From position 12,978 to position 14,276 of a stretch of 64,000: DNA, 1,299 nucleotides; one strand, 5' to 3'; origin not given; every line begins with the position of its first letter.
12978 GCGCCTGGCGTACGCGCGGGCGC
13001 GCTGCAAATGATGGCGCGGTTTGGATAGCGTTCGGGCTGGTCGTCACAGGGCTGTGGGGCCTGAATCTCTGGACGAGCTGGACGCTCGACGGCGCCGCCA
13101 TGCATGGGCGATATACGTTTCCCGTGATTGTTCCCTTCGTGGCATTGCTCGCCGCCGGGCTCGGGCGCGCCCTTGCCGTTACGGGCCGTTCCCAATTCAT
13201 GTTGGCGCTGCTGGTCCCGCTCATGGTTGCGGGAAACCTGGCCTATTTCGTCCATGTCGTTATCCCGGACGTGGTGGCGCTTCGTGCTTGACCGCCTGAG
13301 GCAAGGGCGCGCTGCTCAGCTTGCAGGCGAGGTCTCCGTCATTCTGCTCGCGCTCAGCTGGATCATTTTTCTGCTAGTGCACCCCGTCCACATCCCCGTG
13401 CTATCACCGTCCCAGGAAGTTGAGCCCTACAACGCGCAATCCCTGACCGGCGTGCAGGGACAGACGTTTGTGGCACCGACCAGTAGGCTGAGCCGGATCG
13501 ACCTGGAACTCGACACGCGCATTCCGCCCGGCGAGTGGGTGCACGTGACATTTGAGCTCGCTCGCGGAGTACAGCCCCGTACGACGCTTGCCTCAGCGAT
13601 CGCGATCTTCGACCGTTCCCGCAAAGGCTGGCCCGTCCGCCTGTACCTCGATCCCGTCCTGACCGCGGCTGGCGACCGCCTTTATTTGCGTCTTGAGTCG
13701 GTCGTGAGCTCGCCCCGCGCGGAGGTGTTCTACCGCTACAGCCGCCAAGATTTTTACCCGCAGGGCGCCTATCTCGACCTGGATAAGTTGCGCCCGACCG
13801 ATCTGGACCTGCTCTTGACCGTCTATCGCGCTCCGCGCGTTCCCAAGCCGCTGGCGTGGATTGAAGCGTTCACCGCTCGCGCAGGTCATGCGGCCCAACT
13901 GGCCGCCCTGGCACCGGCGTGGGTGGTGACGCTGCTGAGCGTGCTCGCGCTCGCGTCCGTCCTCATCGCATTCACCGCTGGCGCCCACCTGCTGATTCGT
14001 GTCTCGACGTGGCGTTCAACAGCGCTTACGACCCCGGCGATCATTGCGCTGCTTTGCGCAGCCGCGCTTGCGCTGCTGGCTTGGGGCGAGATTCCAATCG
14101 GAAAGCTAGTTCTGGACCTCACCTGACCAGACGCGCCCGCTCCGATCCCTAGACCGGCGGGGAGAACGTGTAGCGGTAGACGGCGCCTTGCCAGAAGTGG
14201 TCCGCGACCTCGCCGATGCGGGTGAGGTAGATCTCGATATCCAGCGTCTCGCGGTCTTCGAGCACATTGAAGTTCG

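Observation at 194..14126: Recurrent uncharacterised ~110-aa extracytoplasmic domain shared by both LtaS-like paralogs and two or three neighbouring membrane proteins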

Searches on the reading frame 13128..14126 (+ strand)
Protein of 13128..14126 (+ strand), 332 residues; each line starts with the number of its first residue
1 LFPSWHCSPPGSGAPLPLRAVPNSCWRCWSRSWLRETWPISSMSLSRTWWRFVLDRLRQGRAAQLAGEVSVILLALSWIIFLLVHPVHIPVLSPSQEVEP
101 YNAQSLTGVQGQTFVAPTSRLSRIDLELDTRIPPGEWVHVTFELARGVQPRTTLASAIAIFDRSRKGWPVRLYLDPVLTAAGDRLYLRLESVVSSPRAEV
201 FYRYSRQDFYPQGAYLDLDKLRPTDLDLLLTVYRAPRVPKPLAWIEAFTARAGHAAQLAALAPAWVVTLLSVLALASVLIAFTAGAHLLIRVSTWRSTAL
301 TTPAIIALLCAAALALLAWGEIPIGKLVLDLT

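Call 3: search_protein_families(library=pfam, proteins=[window:13128-14126:+], max_evalue=0.1)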
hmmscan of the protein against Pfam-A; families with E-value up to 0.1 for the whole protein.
window:13128-14126:+ (332 aa): 1 family
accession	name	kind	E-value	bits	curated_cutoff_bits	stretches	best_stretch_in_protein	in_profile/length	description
PF09160.16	FimH_man-bind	-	0.032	14.5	25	1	150-182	82-114/145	FimH, mannose binding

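Call 8: find_homologous_proteins(query=window:13284-14126:+, max_evalue=0.01)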
Query window:13284-14126:+ (280 aa): 35 proteins with E <= 0.01 among 8000 candidates.
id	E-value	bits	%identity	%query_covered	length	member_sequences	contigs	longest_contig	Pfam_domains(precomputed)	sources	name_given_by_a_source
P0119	3.2e-174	596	100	100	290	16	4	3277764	-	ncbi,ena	-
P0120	5.5e-126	438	75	99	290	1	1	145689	-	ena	-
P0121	3.0e-120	419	74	95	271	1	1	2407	-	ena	-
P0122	1.1e-119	417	73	96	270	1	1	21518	-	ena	-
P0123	1.4e-115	404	70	97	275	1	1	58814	-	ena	-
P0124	4.0e-113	396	68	100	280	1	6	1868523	-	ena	-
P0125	1.1e-112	394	70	91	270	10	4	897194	-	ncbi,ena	-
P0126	8.7e-112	391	69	95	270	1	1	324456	-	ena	-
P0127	7.4e-111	388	73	88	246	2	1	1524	-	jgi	-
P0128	3.6e-110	386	67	100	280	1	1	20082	-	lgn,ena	-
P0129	1.7e-109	384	64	100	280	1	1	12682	-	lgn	-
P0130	2.3e-105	370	64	100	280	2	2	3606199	-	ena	-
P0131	3.7e-105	370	69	93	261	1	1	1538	-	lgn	-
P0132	6.7e-105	369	66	97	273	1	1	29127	-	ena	-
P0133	1.4e-103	364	63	100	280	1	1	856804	-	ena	-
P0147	1.3e-81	292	53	98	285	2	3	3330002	-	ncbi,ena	-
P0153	1.8e-50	190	42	99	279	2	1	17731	-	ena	-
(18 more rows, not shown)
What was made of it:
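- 13254..14126 (+): Gene G, 290 aa from the ATG at 13254 or 280 aa from the GTG at 13284. Layout: TM, beta-sandwich, amphipathic helix, TM, TM. The gene overlaps the end of F. 35 homologs (call 8).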

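Call 33: predict_structure(alignment_id=A2)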
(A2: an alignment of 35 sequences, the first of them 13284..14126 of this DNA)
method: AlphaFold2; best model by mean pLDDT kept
length: 280 residues; sequences in the alignment: 35
mean_pLDDT: 82.5   pTM: 0.77
mean pLDDT of the five models: 82.5, 78.1, 76.6, 72.4, 72.1
residues with pLDDT >= 90: 88; 70-90: 166; 50-70: 25; < 50: 1
segments of 3 or more residues with pLDDT < 50: none
pLDDT, mean of each block of 10 residues (from residue 1): 78 83 86 87 72 76 91 92 95 87 93 92 91 92 90 75 79 84 90 84 74 78 78 72 73 78 71 68
secondary structure, 60 per line:
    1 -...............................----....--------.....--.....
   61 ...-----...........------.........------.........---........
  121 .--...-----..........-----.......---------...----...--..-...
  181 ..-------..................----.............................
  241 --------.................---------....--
elements in order: H2-32 E37-40 E49-53 E56-63 E69-79 E86-94 E101-109 E113-121 E132-141 E147-153 E163-165 E170-172 E178-182 H190-207 H212-240 H249-265 E275-278
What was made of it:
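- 13254..14126 (+): AF2 pLDDT 82.5 (call 33).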

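Call 37: fold_search(model_id=the predicted structure, library=pdb)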
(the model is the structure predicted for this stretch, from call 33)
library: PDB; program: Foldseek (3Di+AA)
matches with E <= 10: 1260; with E <= 0.001: 14
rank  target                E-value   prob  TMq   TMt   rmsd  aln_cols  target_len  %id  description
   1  9eui_Q                1.5e-05  1.00  0.33  0.12   9.4       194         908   14  Cryo-EM structure of Staphylococcus aureus bacteriophage phi812 baseplate in the post-contraction state - complete (released 2025-04-09)
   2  9euj_G                1.1e-04  1.00  0.40  0.15   4.9       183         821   12  Cryo-EM structure of Staphylococcus aureus bacteriophage phi812 baseplate in the post-contraction state - sheath initi (released 2025-04-09)
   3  1wce_H                4.2e-04  0.66  0.17  0.12  18.2       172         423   13  Crystal structure of the T13 IBDV viral particle reveals a missing link in icosahedral viruses evolution (released 2005-04-06)
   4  1wce_D                4.5e-04  0.54  0.16  0.12  18.5       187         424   12  Crystal structure of the T13 IBDV viral particle reveals a missing link in icosahedral viruses evolution (released 2005-04-06)
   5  1wce_K                4.8e-04  0.63  0.16  0.12  18.2       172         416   13  Crystal structure of the T13 IBDV viral particle reveals a missing link in icosahedral viruses evolution (released 2005-04-06)
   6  1wce_I                4.8e-04  0.63  0.16  0.12  18.2       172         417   13  Crystal structure of the T13 IBDV viral particle reveals a missing link in icosahedral viruses evolution (released 2005-04-06)
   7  1wce_M                4.8e-04  0.63  0.16  0.12  18.2       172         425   13  Crystal structure of the T13 IBDV viral particle reveals a missing link in icosahedral viruses evolution (released 2005-04-06)
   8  1wce_G                5.1e-04  0.63  0.16  0.12  18.2       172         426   13  Crystal structure of the T13 IBDV viral particle reveals a missing link in icosahedral viruses evolution (released 2005-04-06)
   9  1wce_E                5.1e-04  0.63  0.16  0.12  18.2       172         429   13  Crystal structure of the T13 IBDV viral particle reveals a missing link in icosahedral viruses evolution (released 2005-04-06)
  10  1wce_F                5.1e-04  0.63  0.16  0.12  18.2       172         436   13  Crystal structure of the T13 IBDV viral particle reveals a missing link in icosahedral viruses evolution (released 2005-04-06)
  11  1wce_J                5.4e-04  0.63  0.16  0.12  17.9       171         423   13  Crystal structure of the T13 IBDV viral particle reveals a missing link in icosahedral viruses evolution (released 2005-04-06)
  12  1wce_B                7.3e-04  0.60  0.17  0.12  17.9       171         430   13  Crystal structure of the T13 IBDV viral particle reveals a missing link in icosahedral viruses evolution (released 2005-04-06)
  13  1wce_A                8.2e-04  0.82  0.21  0.15  13.2       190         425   15  Crystal structure of the T13 IBDV viral particle reveals a missing link in icosahedral viruses evolution (released 2005-04-06)
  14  7vrn_B                8.7e-04  0.90  0.23  0.17  12.7       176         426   15  Structure of infectious bursal disease virus Gt strain (released 2022-03-30)
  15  2df7_K                1.4e-03  0.63  0.18  0.13  18.3       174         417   14  Crystal structure of infectious bursal disease virus VP2 subviral particle (released 2006-06-27)
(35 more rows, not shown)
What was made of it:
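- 13392..13838 (+): Beta-sandwich domain of G (residues 37-185 in 280-aa numbering). The Foldseek hit list overlaps that of C (call 37).
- Closest known: Seipin and GOLD-domain membrane proteins. Same: The G model gave weak Foldseek hits to these proteins (call 37).
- The G model gave weak Foldseek hits to seipin (7rsl_A, E 7e-3) and to the GOLD-domain protein TMEM87A (call 37).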

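Call 40: search_protein_families(library=ncbifam, proteins=[window:13284-14126:+], max_evalue=0.1)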
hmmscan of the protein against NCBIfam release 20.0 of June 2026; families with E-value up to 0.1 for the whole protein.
window:13284-14126:+ (280 aa): 0 families

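Call 63: find_encoding_contigs(protein=P0147, flank=6000, max_places=2)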
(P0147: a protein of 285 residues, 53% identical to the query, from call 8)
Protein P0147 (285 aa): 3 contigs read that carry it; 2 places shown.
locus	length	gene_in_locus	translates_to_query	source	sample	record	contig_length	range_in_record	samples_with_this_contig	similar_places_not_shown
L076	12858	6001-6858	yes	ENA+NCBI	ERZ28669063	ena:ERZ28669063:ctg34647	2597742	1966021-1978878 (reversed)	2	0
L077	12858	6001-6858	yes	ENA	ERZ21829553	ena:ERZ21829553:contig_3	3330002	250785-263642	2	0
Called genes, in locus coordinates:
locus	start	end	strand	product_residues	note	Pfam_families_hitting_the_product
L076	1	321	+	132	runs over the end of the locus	PF00665:rve (weak), PF13683:rve_3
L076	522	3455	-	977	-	PF20464:MmeI_N, PF20465:MmeI_hel, PF20473:MmeI_Mtase, PF20466:MmeI_TRD (weak)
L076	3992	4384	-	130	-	-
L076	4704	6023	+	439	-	PF13231:PMT_2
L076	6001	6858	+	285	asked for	-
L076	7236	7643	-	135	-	PF00583:Acetyltransf_1, PF13673:Acetyltransf_10, PF13508:Acetyltransf_7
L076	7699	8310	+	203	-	-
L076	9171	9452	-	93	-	-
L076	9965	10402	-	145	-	PF10604:Polyketide_cyc2, PF08327:AHSA1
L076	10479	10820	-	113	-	-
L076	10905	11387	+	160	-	PF22784:PTP-SAK, PF22785:Tc-R-P, PF00782:DSPc, PF22741:PTP-NADK, PF00102:Y_phosphatase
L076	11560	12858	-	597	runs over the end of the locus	PF01551:Peptidase_M23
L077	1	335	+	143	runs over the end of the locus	PF00665:rve (weak), PF13683:rve_3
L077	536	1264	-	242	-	PF20466:MmeI_TRD (weak)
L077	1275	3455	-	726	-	PF20464:MmeI_N, PF20465:MmeI_hel, PF20473:MmeI_Mtase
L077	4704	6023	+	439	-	PF13231:PMT_2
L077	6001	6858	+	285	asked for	-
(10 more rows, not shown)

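Call 64: find_encoding_contigs(protein=P0153, flank=6000, max_places=2)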
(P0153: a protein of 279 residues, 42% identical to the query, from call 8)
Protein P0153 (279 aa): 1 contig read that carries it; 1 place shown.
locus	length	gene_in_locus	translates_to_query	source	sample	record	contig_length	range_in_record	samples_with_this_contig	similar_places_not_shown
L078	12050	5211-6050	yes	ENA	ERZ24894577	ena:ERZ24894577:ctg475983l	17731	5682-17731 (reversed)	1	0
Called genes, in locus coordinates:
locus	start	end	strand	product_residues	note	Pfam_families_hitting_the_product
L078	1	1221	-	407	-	?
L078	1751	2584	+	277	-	-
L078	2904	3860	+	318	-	-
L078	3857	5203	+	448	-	PF02366:PMT, PF13231:PMT_2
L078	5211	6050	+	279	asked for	-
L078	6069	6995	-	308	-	PF13641:Glyco_tranf_2_3 (faint), PF00535:Glycos_transf_2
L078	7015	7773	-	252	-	PF05401:NodS (faint), PF13489:Methyltransf_23, PF02353:CMAS (faint), PF13649:Methyltransf_25, PF13847:Methyltransf_31, PF08241:Methyltransf_11, PF08242:Methyltransf_12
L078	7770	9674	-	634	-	PF13522:GATase_6, PF13537:GATase_7, PF00733:Asn_synthase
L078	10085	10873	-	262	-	PF00005:ABC_tran, PF13304:AAA_21 (faint)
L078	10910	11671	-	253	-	PF02463:SMC_N (faint), PF13476:AAA_23 (faint), PF00005:ABC_tran, PF13555:AAA_29 (faint), PF13304:AAA_21 (faint), PF12399:BCA_ABC_TP_C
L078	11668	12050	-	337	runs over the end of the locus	PF02653:BPD_transp_2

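Call 65: find_encoding_contigs(protein=P0133, flank=6000, max_places=2)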
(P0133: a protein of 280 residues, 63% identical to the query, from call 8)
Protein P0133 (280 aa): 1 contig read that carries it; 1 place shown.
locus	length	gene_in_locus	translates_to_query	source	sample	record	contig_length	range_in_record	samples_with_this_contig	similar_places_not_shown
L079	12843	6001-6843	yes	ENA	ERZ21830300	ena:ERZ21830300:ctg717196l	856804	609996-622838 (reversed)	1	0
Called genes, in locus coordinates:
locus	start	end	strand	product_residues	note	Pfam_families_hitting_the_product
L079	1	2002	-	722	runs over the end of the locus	PF00884:Sulfatase (faint)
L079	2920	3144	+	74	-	-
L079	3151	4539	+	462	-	-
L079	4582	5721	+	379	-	PF02366:PMT (weak)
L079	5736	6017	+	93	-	-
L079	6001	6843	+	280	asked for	-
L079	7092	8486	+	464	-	-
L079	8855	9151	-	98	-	-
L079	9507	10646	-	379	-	PF01408:GFO_IDH_MocA, PF02894:GFO_IDH_MocA_C, PF22725:GFO_IDH_MocA_C3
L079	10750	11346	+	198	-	PF00583:Acetyltransf_1, PF13508:Acetyltransf_7, PF08445:FR47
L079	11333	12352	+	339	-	PF01408:GFO_IDH_MocA, PF02894:GFO_IDH_MocA_C, PF22725:GFO_IDH_MocA_C3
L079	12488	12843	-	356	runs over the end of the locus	PF10128:OpcA_G6PD_assem, PF20171:OpcA_G6PD_C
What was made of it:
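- On PMT-type GT-C glycosyltransferase (for partner gene F): The genes upstream of G homologs carry PF13231 or PF02366 (calls 63-65).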

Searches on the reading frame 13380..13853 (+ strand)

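Call 72: search_protein_families(library=pfam, proteins=[window:13380-13853:+], max_evalue=10)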
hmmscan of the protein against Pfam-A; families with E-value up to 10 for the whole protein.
seq(158 aa): 1 family
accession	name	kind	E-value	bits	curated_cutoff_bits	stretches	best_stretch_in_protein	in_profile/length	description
PF09160.16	FimH_man-bind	-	0.011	16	25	1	66-98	82-114/145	FimH, mannose binding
